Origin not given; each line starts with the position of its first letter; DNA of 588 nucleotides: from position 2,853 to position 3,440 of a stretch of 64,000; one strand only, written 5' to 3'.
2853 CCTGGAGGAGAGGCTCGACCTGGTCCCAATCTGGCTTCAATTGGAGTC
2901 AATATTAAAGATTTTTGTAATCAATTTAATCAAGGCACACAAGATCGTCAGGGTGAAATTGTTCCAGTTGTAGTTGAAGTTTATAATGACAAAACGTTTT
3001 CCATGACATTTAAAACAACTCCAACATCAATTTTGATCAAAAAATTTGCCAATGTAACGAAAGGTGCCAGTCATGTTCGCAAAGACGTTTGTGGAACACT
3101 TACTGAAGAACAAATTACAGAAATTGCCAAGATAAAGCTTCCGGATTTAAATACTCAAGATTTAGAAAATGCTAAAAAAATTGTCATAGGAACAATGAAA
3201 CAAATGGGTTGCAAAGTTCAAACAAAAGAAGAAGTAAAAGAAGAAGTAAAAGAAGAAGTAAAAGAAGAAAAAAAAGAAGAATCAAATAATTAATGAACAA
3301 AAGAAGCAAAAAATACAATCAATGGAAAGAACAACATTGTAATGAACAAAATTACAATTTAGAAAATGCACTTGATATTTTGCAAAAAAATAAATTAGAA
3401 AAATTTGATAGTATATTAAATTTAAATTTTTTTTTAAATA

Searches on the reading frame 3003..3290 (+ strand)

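Call 94: search_protein_families(library=pfam, max_evalue=0.001, proteins=[window:3003-3290:+])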
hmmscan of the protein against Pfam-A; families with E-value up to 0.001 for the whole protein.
seq(96 aa): 1 family
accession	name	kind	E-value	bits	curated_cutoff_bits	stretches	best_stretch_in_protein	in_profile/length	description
PF00298.24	Ribosomal_L11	-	1.4e-22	80.3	21.4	1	4-72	1-69/69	Ribosomal protein L11, RNA binding domain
